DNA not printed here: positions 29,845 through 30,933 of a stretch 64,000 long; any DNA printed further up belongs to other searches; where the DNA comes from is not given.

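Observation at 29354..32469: Cassette of tandem Mor-like activators plus three unknown genes, possibly inserted into a lipoprotein gene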

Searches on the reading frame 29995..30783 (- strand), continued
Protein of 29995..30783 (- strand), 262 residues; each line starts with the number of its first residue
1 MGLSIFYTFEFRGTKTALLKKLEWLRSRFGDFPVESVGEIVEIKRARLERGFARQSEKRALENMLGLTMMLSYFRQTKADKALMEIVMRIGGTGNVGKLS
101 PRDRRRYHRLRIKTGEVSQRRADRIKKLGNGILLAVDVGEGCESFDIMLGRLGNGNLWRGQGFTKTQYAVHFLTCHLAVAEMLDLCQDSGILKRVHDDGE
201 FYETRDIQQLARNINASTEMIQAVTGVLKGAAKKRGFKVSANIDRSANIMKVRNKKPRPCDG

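Call 41: fold_search(model_id=the predicted structure, library=viral)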
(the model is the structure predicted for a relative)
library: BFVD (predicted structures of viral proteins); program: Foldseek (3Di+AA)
matches with E <= 10: 220; with E <= 0.001: 0
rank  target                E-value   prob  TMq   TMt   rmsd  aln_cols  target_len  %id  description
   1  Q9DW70                7.6e-02  0.28  0.25  0.15  21.7       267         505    9  PR122-EX5 (Fragment) [Rat cytomegalovirus (strain Maastricht)]
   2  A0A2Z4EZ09            9.6e-02  0.44  0.26  0.14  11.1       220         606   11  (no name in the UniProt tables at hand)
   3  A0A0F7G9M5            1.0e-01  0.25  0.23  0.18  15.4       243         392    7  UL122 [Papiine betaherpesvirus 4]
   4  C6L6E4                1.0e-01  0.25  0.25  0.12  17.5       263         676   12  Immediate-early 2 [Caviid betaherpesvirus 2]
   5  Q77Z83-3              1.1e-01  0.41  0.27  0.18  12.8       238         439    9  (no name look-up for this kind of identifier)
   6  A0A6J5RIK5            1.1e-01  0.44  0.24  0.34   9.3       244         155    9  Uncharacterized protein [uncultured Caudovirales phage]
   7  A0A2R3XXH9            1.7e-01  0.30  0.26  0.22  11.5       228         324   10  Immediate-early protein 2 [Human betaherpesvirus 6]
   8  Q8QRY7                2.5e-01  0.21  0.26  0.14  16.7       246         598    9  Regulatory protein IE2 [Panine betaherpesvirus 2]
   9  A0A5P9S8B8            4.0e-01  0.18  0.26  0.14  11.5       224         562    9  Immediate-early protein 2 [Human betaherpesvirus 6]
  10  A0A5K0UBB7            4.5e-01  0.04  0.13  0.06  22.1       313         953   10  Uncharacterized protein (Fragment) [Yasminevirus sp. GU-2018]
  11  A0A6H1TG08            5.0e-01  0.16  0.24  0.16  16.6       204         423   14  (no name in the UniProt tables at hand)
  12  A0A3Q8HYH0            5.3e-01  0.03  0.10  0.11  18.3       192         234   13  (no name in the UniProt tables at hand)
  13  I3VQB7                5.6e-01  0.12  0.25  0.18  16.9       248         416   10  B122 [miniopterid betaherpesvirus 1]
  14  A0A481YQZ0            7.2e-01  0.05  0.15  0.17  13.6       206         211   13  Uncharacterized protein [Marseillevirus LCMAC101]
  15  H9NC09                8.1e-01  0.10  0.21  0.31   8.2       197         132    8  (no name in the UniProt tables at hand)
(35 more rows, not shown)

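Call 44: search_solved_structures(query=A2, max_evalue=10)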
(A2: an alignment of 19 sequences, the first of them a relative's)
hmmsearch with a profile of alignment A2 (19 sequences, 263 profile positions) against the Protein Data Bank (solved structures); distinct sequences matched with E-value up to 10: 0.
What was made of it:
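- Tried and rejected: A PDB sequence-profile search gave nothing at E <= 10 (call 44).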

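Call 51: search_protein_representatives(alignment_id=A2)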
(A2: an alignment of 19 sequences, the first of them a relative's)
Query: 19 sequences, 263 profile positions. Proteins with E-value up to 0.001 (for the whole library): 957; up to 1e-10: 451; up to 1e-30: 66. The best 150 are listed.
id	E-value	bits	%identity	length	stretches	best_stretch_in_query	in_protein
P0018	1.1e-127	441.4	-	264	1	1-262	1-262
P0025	5.2e-89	314.6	-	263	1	1-262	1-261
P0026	1.5e-83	296.7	-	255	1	1-259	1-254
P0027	1.6e-80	286.7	-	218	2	111-245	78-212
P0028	3.7e-80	285.6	-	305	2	115-256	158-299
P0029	1.4e-79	283.7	-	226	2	114-261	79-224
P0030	1.4e-78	280.3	-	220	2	115-256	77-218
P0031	4.5e-74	265.6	-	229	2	117-257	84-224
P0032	3.8e-66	239.6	-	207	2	127-259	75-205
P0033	5.5e-66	239.1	-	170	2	125-242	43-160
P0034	1.3e-62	228.0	-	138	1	123-257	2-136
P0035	1.4e-52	195.2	-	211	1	1-206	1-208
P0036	7.2e-47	176.4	-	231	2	122-260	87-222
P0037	4.3e-46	173.9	-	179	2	125-259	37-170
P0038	5.1e-45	170.4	-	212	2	107-258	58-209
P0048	6.8e-42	160.1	-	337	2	122-253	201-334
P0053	2.0e-39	152.1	-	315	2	132-259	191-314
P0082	2.2e-31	125.7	-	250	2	79-213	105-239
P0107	4.4e-25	105.0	-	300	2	154-251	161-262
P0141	1.7e-22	96.5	-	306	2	138-240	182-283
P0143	2.1e-22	96.2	-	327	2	154-244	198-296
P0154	1.4e-21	93.5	-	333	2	87-228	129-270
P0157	2.8e-21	92.5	-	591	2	92-246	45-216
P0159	3.7e-21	92.2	-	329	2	130-208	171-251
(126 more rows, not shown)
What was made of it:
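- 29995..30783 (-): orf262: member of a large uncharacterised family. In close relatives it is the gene immediately downstream of a short serine integrase. 957 cluster representatives at E <= 1e-3 (call 51).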

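Call 52: search_protein_families(library=pfam, proteins=[P0157, P0048, P0053, P0143, P0154, P0159, P0028, P0107, P0082, P0141], max_evalue=0.01)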
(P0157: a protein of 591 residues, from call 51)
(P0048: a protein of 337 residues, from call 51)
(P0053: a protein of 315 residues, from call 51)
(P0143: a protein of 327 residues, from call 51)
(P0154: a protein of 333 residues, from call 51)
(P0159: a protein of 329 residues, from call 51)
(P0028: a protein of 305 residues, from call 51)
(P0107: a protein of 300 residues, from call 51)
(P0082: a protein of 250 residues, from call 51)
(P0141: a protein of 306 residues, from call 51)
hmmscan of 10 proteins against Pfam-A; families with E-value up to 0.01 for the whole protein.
P0157 (591 aa): 1 family
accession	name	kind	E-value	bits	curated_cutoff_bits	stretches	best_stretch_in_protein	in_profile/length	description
PF11171.13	DUF2958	-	1.9e-11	44.7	21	1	297-392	19-100/111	Protein of unknown function (DUF2958)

P0048 (337 aa): 0 families

P0053 (315 aa): 0 families

P0143 (327 aa): 0 families

P0154 (333 aa): 0 families

P0159 (329 aa): 0 families

P0028 (305 aa): 0 families

P0107 (300 aa): 0 families

P0082 (250 aa): 0 families

P0141 (306 aa): 0 families
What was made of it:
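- Tried and rejected: Ten distant members gave only one DUF2958 fusion (call 52).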

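Call 60: find_related_loci(query=A2, collection=genome_contigs, flank=5000)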
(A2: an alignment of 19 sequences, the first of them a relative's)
Query A2 (262 aa) in genome_contigs; peptide patterns used: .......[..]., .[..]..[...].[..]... (x = any residue, [..] = any of these).
59 stretches matched a pattern; 5 encode a relative of the query (tblastn E <= 1e-3); 5 distinct loci.
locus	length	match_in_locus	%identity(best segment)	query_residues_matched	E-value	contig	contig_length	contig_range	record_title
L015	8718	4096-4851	54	1-252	3e-87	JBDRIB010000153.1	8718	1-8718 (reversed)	MAG: Planctomycetota bacterium isolate MEGAHIT-group-1.56 k141_10898756, whole genome shotgun sequence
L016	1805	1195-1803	58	1-203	2e-82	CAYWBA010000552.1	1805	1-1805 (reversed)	MAG TPA_asm: uncultured Planctomycetota bacterium isolate binchicken_co89_671 genome assembly, contig: NODE_156796_lengt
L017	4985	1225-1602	44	134-259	5e-31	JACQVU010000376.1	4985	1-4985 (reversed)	MAG: Planctomycetota bacterium isolate NC_groundwater_1471_Ag_S-0.65um_69_23 S_p65_S5_coassembly_k141_3945484, whole gen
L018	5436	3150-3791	30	1-253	2e-25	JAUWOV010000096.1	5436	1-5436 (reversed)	MAG: bacterium isolate CSMAG_2459 CSMAG_2459_k141_736409_length_5436_cov_10.3059, whole genome shotgun sequence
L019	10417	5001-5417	35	128-259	2e-19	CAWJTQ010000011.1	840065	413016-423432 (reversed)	MAG: uncultured Isosphaeraceae bacterium isolate MFD04463.bin.2.81 genome assembly, contig: contig_32509, whole genome s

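Call 64: search_solved_structures(query=L002:5210-6001:+, max_evalue=0.001, show_alignments=2)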
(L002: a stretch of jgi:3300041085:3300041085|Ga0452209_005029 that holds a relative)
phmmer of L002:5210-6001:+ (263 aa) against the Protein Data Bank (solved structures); distinct sequences matched with E-value up to 0.001: 19.
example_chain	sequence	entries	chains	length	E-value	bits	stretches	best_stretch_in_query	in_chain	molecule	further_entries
3bvp_A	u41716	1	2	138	3.6e-19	72.2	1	8-140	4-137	TP901-1 Integrase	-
3guv_A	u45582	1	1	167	7.3e-17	64.6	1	6-157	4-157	Site-specific recombinase, resolvase family protein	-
4m6f_A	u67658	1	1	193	2.8e-16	62.7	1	30-163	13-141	DNA-invertase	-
3uj3_X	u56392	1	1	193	3.1e-16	62.5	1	30-163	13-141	DNA-invertase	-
3g13_A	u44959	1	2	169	1.1e-14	57.5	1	5-159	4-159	Putative conjugative transposon recombinase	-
2gm4_A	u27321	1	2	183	8.1e-11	44.8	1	52-159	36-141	Transposon gamma-delta resolvase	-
9dxh_A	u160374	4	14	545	1.2e-10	44.2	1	6-237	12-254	Resolvase homolog YokA | Site-specific recombinase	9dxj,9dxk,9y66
9dxd_A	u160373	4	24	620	1.5e-10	43.9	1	7-237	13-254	Resolvase homolog YokA,SPbeta prophage-derived uncharacterized protein YotN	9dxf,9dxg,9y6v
1zr2_A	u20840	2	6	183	5.6e-10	42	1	52-159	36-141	Transposon gamma-delta resolvase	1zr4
5cy1_A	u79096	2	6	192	5.7e-10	42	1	52-156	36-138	Transposon Tn3 resolvase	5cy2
1gdt_A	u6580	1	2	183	6.8e-10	41.7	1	52-159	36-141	PROTEIN (GAMMA DELTA RESOLVASE)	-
1gdr_A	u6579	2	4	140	7e-10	41.7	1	52-155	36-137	GAMMA DELTA-RESOLVASE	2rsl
4bqq_A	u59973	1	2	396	1.9e-09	40.3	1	52-167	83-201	INTEGRASE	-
2gm5_A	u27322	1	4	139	4.6e-09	39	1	52-150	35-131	Transposon gamma-delta resolvase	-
9ibl_B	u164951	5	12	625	5.9e-09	38.7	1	53-167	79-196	Integrase | PhiC31 integrase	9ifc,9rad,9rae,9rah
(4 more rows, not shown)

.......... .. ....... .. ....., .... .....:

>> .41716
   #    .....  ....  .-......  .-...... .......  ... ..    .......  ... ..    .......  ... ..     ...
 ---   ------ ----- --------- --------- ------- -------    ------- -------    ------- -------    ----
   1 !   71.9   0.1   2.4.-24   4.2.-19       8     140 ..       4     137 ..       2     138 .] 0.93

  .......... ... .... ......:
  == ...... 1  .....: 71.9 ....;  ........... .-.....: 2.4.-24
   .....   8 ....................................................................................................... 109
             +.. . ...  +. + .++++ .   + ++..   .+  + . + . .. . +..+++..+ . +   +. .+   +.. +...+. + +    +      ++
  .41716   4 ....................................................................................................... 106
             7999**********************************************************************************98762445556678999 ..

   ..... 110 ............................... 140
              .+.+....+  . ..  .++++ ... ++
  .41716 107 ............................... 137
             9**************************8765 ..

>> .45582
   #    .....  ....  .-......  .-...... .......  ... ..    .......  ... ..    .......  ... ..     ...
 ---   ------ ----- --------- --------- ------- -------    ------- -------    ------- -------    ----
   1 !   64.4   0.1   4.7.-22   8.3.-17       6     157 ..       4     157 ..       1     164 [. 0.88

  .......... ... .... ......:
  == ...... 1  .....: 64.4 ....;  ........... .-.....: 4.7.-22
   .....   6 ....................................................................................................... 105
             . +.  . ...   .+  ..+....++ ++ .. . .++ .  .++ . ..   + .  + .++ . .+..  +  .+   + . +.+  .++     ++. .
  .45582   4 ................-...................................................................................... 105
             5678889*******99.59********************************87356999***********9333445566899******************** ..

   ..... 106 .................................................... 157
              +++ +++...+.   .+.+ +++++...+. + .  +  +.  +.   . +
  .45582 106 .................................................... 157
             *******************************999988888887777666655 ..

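Call 81: search_protein_families(library=phrogs, proteins=[L002:6910-7146:+, L005:1647-1889:+, L002:5210-6001:+, L002:2196-2705:+], max_evalue=0.001)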
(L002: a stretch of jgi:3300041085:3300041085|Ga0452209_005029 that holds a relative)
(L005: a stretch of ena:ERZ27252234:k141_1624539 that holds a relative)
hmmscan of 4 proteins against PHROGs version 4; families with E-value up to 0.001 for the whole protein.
L002:6910-7146:+ (78 aa): 2 families
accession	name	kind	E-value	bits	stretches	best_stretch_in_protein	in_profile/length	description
phrog_3855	-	DNA, RNA and nucleotide metabolism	7.7e-05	24.1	1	14-74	41-106/115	HTH DNA binding protein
phrog_836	-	transcription regulation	0.00014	22.9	1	19-74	65-123/133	late transcriptional activator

L005:1647-1889:+ (80 aa): 3 families
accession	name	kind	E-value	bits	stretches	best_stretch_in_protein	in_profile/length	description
phrog_836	-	transcription regulation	1.1e-08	36.3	1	19-76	65-122/133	late transcriptional activator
phrog_1157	-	integration and excision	0.00042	20.6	1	40-76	7-43/422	transposase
phrog_10624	-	unknown function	0.00083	19.9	1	38-71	14-47/165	-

L002:5210-6001:+ (263 aa): 3 families
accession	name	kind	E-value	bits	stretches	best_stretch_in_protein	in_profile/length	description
phrog_95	-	integration and excision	1.7e-89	302.2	1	2-259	83-352/651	integrase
phrog_125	-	DNA, RNA and nucleotide metabolism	2.7e-43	149.4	1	3-228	16-202/254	DNA invertase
phrog_6620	-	integration and excision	8.9e-06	26.4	1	3-148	52-188/201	transposase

L002:2196-2705:+ (169 aa): 13 families
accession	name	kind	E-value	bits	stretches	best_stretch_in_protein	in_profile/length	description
phrog_4151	-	DNA, RNA and nucleotide metabolism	1.9e-07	32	1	3-97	3-101/154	DNA binding protein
phrog_6831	-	transcription regulation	1.4e-05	26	1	17-48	15-44/68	transcriptional regulator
phrog_8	-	transcription regulation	2.8e-05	24.7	1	11-90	165-248/346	transcriptional regulator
phrog_4494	-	unknown function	8.3e-05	24.1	1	11-53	9-51/109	-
phrog_1157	-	integration and excision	0.00014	22.2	1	15-47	12-44/422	transposase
phrog_59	-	DNA, RNA and nucleotide metabolism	0.00028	21.4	1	4-86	237-292/423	HNH endonuclease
phrog_4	-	transcription regulation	0.00042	20.4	1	7-59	137-180/400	transcriptional repressor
phrog_645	-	DNA, RNA and nucleotide metabolism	0.00058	21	0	4-39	21-57/196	Rnase E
phrog_4779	-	transcription regulation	0.00061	21.3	0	16-72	11-72/98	transcriptional regulator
phrog_1124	-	transcription regulation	0.00061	20.4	0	17-43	15-43/177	transcriptional regulator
phrog_509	-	head and packaging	0.00074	20.1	1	4-64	5-63/238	terminase small subunit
phrog_7676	-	unknown function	0.00076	20.7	0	12-42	8-39/86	-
phrog_3910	-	transcription regulation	0.00096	19.2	0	4-126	69-193/356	transcriptional regulator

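Call 85: search_protein_families(library=pfam, proteins=[L019:3840-4478:+, L019:2919-3731:+, L019:5490-6440:+, L019:6822-7604:+, L017:1681-4344:-, L017:46-600:+, L010:4258-6093:-, L010:10368-11453:+, L012:6948-7577:+, L018:636-1694:+], max_evalue=0.001)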
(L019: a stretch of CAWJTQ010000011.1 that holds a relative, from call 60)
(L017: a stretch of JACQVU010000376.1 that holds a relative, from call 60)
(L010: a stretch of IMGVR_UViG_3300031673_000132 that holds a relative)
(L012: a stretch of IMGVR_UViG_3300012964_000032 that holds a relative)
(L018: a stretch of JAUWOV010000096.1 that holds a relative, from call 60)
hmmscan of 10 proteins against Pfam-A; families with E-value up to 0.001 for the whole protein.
L019:3840-4478:+ (212 aa): 0 families

L019:2919-3731:+ (270 aa): 0 families

L019:5490-6440:+ (316 aa): 0 families

L019:6822-7604:+ (260 aa): 0 families

L017:1681-4344:- (887 aa): 3 families
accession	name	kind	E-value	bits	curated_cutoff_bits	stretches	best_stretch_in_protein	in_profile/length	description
PF13646.12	HEAT_2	-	4.7e-30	104.2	27.7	3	758-844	3-88/88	HEAT repeats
PF02985.28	HEAT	-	5.6e-13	48.3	23.5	0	694-720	2-28/31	HEAT repeat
PF13513.12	HEAT_EZ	-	0.00036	21.4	27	0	678-719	4-55/55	HEAT-like repeat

L017:46-600:+ (184 aa): 1 family
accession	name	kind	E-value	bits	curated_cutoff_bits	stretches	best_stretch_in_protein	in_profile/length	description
PF13478.12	XdhC_C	-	5.9e-41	140.3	29.7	1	30-174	1-124/125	XdhC Rossmann domain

L010:4258-6093:- (611 aa): 1 family
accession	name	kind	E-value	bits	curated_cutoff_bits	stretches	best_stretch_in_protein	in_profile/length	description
PF05876.18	GpA_ATPase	-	2.8e-08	34.2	25.6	1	87-325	9-231/247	Phage terminase large subunit gpA, ATPase domain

L010:10368-11453:+ (361 aa): 0 families

L012:6948-7577:+ (209 aa): 0 families

L018:636-1694:+ (352 aa): 3 families
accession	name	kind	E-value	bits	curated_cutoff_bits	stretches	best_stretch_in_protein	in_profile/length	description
PF02767.21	DNA_pol3_beta_2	-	1.6e-19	70.7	27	1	142-238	7-116/116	DNA polymerase III beta subunit, central domain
PF00712.24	DNA_pol3_beta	-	8.1e-17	61.9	24.4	1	1-129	1-119/120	DNA polymerase III beta subunit, N-terminal domain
PF02768.20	DNA_pol3_beta_3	-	3.3e-05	24.1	27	1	241-350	2-120/121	DNA polymerase III beta subunit, C-terminal domain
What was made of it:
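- Tried and rejected: Neighbours of distant members show no common theme (call 85).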

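Call 88: find_encoding_contigs(protein=P0020, flank=5000, max_places=2)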
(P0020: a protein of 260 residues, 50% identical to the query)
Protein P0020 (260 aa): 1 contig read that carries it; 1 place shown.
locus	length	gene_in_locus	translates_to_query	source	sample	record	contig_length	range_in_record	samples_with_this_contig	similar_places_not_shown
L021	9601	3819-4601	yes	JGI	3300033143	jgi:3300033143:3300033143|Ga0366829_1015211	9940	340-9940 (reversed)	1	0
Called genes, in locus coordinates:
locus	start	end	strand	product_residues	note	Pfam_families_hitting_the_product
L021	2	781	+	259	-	?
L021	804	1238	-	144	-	PF05168:HEPN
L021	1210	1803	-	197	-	PF01909:NTP_transf_2, PF18765:Polbeta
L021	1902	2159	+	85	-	PF00462:Glutaredoxin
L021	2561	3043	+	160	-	-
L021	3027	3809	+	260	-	PF00239:Resolvase, PF07508:Recombinase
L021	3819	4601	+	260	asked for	-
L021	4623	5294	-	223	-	-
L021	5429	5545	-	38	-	-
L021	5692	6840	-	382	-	-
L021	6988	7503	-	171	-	-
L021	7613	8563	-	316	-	-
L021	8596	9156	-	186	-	-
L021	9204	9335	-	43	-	-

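Call 89: find_encoding_contigs(protein=P0017, flank=5000, max_places=2)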
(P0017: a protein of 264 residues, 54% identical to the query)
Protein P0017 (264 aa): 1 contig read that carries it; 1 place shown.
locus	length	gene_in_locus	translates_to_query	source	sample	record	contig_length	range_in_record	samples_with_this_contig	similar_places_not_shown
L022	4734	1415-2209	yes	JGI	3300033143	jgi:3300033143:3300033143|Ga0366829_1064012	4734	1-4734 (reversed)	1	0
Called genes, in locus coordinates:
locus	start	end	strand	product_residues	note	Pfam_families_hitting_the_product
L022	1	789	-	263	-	?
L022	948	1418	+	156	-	-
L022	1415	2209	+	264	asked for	-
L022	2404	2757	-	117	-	PF13744:HTH_37 (faint), PF12844:HTH_19, PF13560:HTH_31, PF01381:HTH_3, PF13443:HTH_26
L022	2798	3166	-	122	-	PF00072:Response_reg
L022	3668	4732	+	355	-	?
